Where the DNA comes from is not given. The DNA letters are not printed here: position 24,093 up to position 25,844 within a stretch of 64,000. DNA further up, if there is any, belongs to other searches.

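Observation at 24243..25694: HAL/PAL-family lyase homolog lacking the Ala-Ser-Gly MIO triad (Gly-Ala-Gly instead)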

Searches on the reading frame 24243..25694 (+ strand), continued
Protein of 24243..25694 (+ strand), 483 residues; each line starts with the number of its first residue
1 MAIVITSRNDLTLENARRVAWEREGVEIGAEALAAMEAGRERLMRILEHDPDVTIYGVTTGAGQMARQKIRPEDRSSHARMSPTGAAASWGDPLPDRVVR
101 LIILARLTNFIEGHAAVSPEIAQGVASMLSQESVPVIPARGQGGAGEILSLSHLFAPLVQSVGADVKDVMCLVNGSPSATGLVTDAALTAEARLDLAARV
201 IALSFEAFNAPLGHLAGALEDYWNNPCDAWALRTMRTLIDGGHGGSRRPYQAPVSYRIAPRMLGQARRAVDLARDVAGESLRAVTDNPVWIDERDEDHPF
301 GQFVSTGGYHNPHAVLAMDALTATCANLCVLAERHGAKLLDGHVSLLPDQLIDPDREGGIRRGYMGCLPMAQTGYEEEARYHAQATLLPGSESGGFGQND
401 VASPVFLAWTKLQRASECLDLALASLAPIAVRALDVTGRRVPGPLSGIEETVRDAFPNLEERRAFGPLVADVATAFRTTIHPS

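Call 34: get_annotated_region(hit=H1, flank=9000)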
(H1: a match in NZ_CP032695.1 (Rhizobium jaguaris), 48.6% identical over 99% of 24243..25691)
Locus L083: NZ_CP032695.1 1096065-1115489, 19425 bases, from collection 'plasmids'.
description: Rhizobium jaguaris strain CCGE525 plasmid pRCCGE525c, complete sequence
organism: Rhizobium jaguaris (NCBI taxid 1312183)
taxonomy: Bacteria; Pseudomonadota; Alphaproteobacteria; Hyphomicrobiales; Rhizobiaceae; Rhizobium; Rhizobium jaguaris
host: -; source: Calliandra grandiflora; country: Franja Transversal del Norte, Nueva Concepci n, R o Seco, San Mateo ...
typing (MOB-suite, as given by PLSDB): non-mobilizable; mating-pair formation MPF_T
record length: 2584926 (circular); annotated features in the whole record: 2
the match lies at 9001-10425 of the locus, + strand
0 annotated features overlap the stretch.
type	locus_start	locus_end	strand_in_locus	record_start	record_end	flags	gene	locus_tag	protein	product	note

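Call 35: search_protein_representatives(protein=window:24243-25691:+)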
Query: 483 residues. Proteins with E-value up to 0.001 (for the whole library): 3385; up to 1e-10: 1219; up to 1e-30: 175. The best 150 are listed.
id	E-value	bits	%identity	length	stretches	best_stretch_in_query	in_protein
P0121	4.3e-125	434.7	47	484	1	1-480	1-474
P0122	8.7e-120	417.2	70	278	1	1-275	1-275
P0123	2.3e-118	412.5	47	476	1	3-470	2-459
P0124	7.1e-113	394.4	47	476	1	1-481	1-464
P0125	1.5e-105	370.2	44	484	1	3-481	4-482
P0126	9.4e-104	364.3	44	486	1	1-469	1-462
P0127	1.1e-100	354.2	41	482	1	1-480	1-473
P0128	1.2e-99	350.8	48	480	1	2-450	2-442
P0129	1.1e-96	341.0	42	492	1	3-470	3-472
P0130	5.4e-96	338.7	44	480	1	2-465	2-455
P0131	6.9e-96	338.4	43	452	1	30-469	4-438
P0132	5.8e-95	335.3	45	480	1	1-466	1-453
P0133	2.0e-94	333.6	42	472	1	2-456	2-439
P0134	9.4e-94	331.3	41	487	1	2-481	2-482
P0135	1.7e-93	330.5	54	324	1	1-312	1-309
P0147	4.0e-80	286.4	40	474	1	1-477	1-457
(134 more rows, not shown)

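Call 43: get_annotated_region(hit=H17, flank=3000)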
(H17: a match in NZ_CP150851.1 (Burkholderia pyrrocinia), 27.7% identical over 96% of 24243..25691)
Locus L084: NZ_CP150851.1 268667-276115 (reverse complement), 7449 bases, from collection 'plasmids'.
description: Burkholderia pyrrocinia strain BX1 plasmid unnamed, complete sequence
organism: Burkholderia pyrrocinia (NCBI taxid 60550)
taxonomy: Bacteria; Pseudomonadota; Betaproteobacteria; Burkholderiales; Burkholderiaceae; Burkholderia; Burkholderia pyrrocinia
host: -; source: -; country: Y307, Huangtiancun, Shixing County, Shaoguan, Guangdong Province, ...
typing (MOB-suite, as given by PLSDB): non-mobilizable
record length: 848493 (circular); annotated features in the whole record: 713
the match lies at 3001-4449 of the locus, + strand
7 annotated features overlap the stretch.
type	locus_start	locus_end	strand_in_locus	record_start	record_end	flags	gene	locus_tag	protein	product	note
CDS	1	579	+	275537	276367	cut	-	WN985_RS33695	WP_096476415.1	transporter substrate-binding domain-containing protein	-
CDS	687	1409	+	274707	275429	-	-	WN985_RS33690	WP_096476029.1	ABC transporter permease subunit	GO:0015837 - amine transport [Evidence IEA]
CDS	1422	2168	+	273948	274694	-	-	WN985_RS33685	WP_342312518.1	ABC transporter permease subunit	GO:0015837 - amine transport [Evidence IEA]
CDS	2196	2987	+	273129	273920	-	-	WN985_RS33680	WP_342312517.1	ATP-binding cassette domain-containing protein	-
CDS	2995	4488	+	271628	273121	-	hutH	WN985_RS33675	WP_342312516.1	histidine ammonia-lyase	GO:0006548 - histidine catabolic process [Evidence IEA]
CDS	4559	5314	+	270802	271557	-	hutC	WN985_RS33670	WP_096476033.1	histidine utilization repressor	GO:0006355 - regulation of DNA-templated transcription [Evidence IEA]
CDS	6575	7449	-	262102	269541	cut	-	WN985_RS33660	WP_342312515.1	SpvB/TcaC N-terminal domain-containing protein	-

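Call 44: get_annotated_region(hit=H2, flank=9000)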
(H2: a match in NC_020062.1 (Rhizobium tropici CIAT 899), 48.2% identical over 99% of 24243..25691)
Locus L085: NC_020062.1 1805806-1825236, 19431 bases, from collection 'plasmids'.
description: Rhizobium tropici CIAT 899 plasmid pRtrCIAT899c, complete sequence
organism: Rhizobium tropici CIAT 899 (NCBI taxid 698761)
taxonomy: Bacteria; Pseudomonadota; Alphaproteobacteria; Hyphomicrobiales; Rhizobiaceae; Rhizobium; Rhizobium tropici; Rhizobium tropici CIAT 899
host: -; source: Phaseolus vulgaris root nodule; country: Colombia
typing (MOB-suite, as given by PLSDB): non-mobilizable
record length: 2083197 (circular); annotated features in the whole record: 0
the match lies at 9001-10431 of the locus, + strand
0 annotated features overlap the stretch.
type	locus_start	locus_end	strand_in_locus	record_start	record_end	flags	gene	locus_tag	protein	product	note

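Call 46: search_protein_families(library=pfam, proteins=[L085:3347-4540:+, L085:4564-6510:+, L085:6530-7129:-, L085:7142-8776:-, L085:9001-10446:+, L085:10666-12024:-, L085:12045-13403:-, L085:13295-14734:-, L085:15217-16371:-, L085:6719-7603:+], max_evalue=0.00001)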
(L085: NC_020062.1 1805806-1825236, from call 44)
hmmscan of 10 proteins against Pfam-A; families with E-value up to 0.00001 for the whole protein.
L085:3347-4540:+ (398 aa): 2 families
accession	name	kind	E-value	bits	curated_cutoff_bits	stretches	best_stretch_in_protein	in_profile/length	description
PF00872.24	Transposase_mut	-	2.5e-124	415.5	21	1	4-371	9-377/379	Transposase, Mutator family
PF10551.15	MULE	-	8.4e-08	33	27.6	1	158-254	2-99/99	MULE transposase domain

L085:4564-6510:+ (649 aa): 2 families
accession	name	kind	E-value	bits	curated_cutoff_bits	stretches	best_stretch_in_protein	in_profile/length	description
PF00126.33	HTH_1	-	9.6e-32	109.2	26.6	2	336-392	1-57/60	Bacterial regulatory helix-turn-helix protein, lysR family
PF03466.25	LysR_substrate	-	1.8e-26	93.3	28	1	425-630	7-208/209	LysR substrate binding domain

L085:6530-7129:- (199 aa): 1 family
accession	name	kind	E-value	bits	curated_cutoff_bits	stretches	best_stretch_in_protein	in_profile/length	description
PF02441.25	Flavoprotein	-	5.5e-42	143.6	22.7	1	10-179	2-161/162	Flavoprotein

L085:7142-8776:- (544 aa): 3 families
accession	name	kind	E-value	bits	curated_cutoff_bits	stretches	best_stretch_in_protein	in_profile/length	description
PF01977.22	UbiD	-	7.8e-55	185.7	23.3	1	187-384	3-205/206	3-octaprenyl-4-hydroxybenzoate carboxy-lyase Rift-related domain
PF20696.2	UbiD_C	-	1.8e-23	83.4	24.2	1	390-508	2-124/127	3-octaprenyl-4-hydroxybenzoate carboxy-lyase C-terminal domain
PF20695.2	UbiD_N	-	8.9e-18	64.6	24.3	1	101-169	1-69/78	3-octaprenyl-4-hydroxybenzoate carboxy-lyase N-terminal domain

L085:9001-10446:+ (482 aa): 1 family
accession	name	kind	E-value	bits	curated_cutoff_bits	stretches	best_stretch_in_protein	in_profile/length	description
PF00221.24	Lyase_aromatic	-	3.5e-56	191.2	27.3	2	161-452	173-465/466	Aromatic amino acid lyase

L085:10666-12024:- (452 aa): 1 family
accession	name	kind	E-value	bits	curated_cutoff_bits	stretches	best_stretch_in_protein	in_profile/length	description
PF00296.26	Bac_luciferase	-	2.4e-40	139.3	27.9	1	28-383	11-307/314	Luciferase-like monooxygenase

L085:12045-13403:- (452 aa): 4 families
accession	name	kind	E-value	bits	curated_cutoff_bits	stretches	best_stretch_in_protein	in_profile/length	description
PF08028.16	Acyl-CoA_dh_2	-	4.1e-22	79.3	22.7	1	294-427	1-130/134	Acyl-CoA dehydrogenase, C-terminal domain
PF02771.21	Acyl-CoA_dh_N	-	4.1e-12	46.9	22.9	1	71-172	10-112/113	Acyl-CoA dehydrogenase, N-terminal domain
PF00441.29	Acyl-CoA_dh_1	-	1.8e-10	41.6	22.4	1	294-424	16-132/150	Acyl-CoA dehydrogenase, C-terminal domain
PF02770.24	Acyl-CoA_dh_M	-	1.1e-08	35.6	33.3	1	193-268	21-97/97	Acyl-CoA dehydrogenase, middle domain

L085:13295-14734:- (479 aa): 3 families
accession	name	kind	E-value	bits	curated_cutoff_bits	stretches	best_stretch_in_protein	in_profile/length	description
PF08028.16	Acyl-CoA_dh_2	-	2.2e-20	73.7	22.7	1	320-454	1-130/134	Acyl-CoA dehydrogenase, C-terminal domain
PF02771.21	Acyl-CoA_dh_N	-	6.6e-14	52.7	22.9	1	107-200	18-112/113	Acyl-CoA dehydrogenase, N-terminal domain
PF00441.29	Acyl-CoA_dh_1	-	2.6e-10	41.1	22.4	1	330-451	22-132/150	Acyl-CoA dehydrogenase, C-terminal domain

L085:15217-16371:- (384 aa): 3 families
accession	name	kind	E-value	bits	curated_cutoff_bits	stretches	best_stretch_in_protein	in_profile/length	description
PF00005.33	ABC_tran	-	1.4e-37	129.8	25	1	59-207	1-137/137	ABC transporter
PF13304.12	AAA_21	-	8.5e-07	29.8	27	0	163-242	222-303/304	AAA domain, putative AbiEii toxin, Type IV TA system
PF09383.16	NIL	-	5.6e-06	26.6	24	0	306-354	2-50/73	NIL domain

L085:6719-7603:+ (295 aa): 0 families

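Call 51: search_solved_structures(query=L084:2995-4485:+, max_evalue=1e-20, show_alignments=1)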
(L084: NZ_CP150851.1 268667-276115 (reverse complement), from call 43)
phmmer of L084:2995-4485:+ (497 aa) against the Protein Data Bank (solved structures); distinct sequences matched with E-value up to 1e-20: 37.
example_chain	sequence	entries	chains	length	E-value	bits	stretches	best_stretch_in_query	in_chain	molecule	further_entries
7tqr_A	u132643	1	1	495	4.2e-85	289.5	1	22-483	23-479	Probable histidine ammonia-lyase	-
6v6h_A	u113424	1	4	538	1.4e-80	274.6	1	21-483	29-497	Histidine ammonia-lyase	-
1b8f_A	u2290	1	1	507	1.9e-77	264.3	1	24-490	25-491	Histidine ammonia-lyase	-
1eb4_A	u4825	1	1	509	3.6e-77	263.4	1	24-490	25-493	HISTIDINE AMMONIA-LYASE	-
1gkj_A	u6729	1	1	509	8.1e-77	262.2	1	24-490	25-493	HISTIDINE AMMONIA-LYASE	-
1gk2_A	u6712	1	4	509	1.1e-76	261.8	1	24-490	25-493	HISTIDINE AMMONIA-LYASE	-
1gkm_B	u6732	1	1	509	1.2e-76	261.6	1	24-490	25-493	Histidine ammonia-lyase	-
1gk3_A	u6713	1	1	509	1.4e-76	261.4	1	24-490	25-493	HISTIDINE AMMONIA-LYASE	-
3kdy_A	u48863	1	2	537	8.7e-63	215.9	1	28-487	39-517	Histidine ammonia-lyase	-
2qve_A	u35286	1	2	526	2.7e-62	214.3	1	28-487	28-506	Tyrosine Aminomutase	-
2rjr_A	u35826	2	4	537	3e-62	214.2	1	28-487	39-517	Tyrosine aminomutase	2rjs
2ohy_A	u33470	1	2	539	3.1e-62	214.1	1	28-487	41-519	Tyrosine aminomutase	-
3kdz_A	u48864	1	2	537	9.5e-62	212.5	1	28-487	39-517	Histidine ammonia-lyase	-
3unv_A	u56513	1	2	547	3.5e-60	207.4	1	6-486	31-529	AdmH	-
2o78_A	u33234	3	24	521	1.1e-54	189.3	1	10-486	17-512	Putative histidine ammonia-lyase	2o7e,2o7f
2o6y_A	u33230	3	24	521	1.2e-54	189.1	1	10-486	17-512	Putative histidine ammonia-lyase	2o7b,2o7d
6s7j_A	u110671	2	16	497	5.2e-50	173.8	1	6-483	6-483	Uncharacterized protein | ergothionase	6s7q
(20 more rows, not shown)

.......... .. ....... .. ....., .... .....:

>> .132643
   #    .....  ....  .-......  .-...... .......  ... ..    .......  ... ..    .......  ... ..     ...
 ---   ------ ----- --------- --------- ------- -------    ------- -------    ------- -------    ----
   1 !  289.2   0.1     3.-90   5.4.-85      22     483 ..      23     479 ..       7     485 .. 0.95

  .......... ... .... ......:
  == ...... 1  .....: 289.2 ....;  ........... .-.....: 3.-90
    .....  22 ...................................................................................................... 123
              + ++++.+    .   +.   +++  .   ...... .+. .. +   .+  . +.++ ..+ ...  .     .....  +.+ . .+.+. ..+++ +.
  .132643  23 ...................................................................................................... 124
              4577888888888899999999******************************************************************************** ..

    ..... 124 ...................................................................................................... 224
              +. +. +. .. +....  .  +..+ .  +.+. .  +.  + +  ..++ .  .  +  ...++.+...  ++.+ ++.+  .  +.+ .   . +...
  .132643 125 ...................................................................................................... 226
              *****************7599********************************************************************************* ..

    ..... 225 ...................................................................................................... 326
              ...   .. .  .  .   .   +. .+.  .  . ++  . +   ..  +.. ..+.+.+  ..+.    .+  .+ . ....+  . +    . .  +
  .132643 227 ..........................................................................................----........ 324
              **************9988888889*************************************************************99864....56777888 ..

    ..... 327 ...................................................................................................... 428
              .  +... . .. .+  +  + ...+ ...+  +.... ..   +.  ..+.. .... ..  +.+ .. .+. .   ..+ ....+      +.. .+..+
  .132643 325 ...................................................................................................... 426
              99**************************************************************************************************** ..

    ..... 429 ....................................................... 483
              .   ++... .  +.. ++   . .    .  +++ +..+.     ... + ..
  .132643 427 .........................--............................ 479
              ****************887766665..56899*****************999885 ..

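Call 56: find_encoding_contigs(protein=P0121, flank=8000, max_places=4)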
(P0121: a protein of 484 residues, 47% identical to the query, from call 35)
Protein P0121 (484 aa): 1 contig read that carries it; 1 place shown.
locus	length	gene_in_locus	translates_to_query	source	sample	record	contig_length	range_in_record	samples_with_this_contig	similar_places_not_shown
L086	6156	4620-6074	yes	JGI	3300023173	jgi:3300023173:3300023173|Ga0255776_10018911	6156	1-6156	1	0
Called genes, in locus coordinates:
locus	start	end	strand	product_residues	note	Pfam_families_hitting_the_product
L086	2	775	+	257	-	?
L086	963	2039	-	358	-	PF00155:Aminotran_1_2, PF01212:Beta_elim_lyase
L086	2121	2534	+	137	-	-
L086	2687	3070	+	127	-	-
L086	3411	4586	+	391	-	PF00465:Fe-ADH, PF13685:Fe-ADH_2, PF25137:ADH_Fe_C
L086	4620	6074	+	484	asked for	PF00221:Lyase_aromatic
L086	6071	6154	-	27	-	?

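Call 57: find_encoding_contigs(protein=P0124, flank=8000, max_places=4)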
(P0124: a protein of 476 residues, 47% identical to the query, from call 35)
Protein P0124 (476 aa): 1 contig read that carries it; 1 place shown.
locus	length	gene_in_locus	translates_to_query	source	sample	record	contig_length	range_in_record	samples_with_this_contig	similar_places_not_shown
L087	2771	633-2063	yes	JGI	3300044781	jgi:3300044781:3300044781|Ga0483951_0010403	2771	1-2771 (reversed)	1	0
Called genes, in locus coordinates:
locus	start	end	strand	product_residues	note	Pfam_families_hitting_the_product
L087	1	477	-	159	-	?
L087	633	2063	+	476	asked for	PF00221:Lyase_aromatic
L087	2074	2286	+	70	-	-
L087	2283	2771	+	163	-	?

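Call 58: find_encoding_contigs(protein=P0129, flank=8000, max_places=4)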
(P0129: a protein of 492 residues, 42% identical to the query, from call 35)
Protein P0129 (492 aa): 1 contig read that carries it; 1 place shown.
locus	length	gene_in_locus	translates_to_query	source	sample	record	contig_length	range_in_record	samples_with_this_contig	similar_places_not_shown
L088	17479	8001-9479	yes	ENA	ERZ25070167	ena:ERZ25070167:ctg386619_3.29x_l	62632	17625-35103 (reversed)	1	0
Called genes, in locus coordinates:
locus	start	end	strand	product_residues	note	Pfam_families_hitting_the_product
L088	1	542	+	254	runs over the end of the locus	PF00483:NTP_transferase, PF12804:NTP_transf_3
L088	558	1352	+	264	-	PF02574:S-methyl_trans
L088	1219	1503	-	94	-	-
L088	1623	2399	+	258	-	PF04116:FA_hydroxylase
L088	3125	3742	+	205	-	-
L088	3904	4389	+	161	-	-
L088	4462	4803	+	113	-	PF08681:TacA1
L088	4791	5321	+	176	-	PF00583:Acetyltransf_1 (weak), PF13508:Acetyltransf_7 (weak)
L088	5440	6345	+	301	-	PF01073:3Beta_HSD, PF01370:Epimerase, PF05368:NmrA, PF13460:NAD_binding_10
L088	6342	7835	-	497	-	PF13432:TPR_16 (weak), PF14559:TPR_19, PF07719:TPR_2 (weak), PF13414:TPR_11, PF13432:TPR_16, PF14559:TPR_19 (weak), PF00515:TPR_1 (weak), PF13759:2OG-FeII_Oxy_5, +14 more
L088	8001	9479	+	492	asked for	PF00221:Lyase_aromatic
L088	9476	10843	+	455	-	PF20695:UbiD_N, PF01977:UbiD, PF20696:UbiD_C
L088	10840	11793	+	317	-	PF14226:DIOX_N, PF03171:2OG-FeII_Oxy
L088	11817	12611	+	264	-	PF01209:Ubie_methyltran, PF02353:CMAS (weak), PF06325:PrmA (faint), PF13489:Methyltransf_23, PF13847:Methyltransf_31, PF08241:Methyltransf_11, PF08242:Methyltransf_12, PF13649:Methyltransf_25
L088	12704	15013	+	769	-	PF00041:fn3 (weak), PF00704:Glyco_hydro_18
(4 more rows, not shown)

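Call 59: find_encoding_contigs(protein=P0147, flank=8000, max_places=4)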
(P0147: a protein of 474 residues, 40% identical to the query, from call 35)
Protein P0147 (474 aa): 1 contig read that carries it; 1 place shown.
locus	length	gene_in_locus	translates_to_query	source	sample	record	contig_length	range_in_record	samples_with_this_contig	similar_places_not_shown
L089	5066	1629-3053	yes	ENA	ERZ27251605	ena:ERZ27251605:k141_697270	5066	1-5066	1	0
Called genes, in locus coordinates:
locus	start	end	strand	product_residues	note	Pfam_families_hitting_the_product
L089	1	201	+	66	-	?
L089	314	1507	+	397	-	PF13556:HTH_30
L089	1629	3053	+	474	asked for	PF00221:Lyase_aromatic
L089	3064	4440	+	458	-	PF00083:Sugar_tr, PF07690:MFS_1, PF06779:MFS_4, PF07690:MFS_1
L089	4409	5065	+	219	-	?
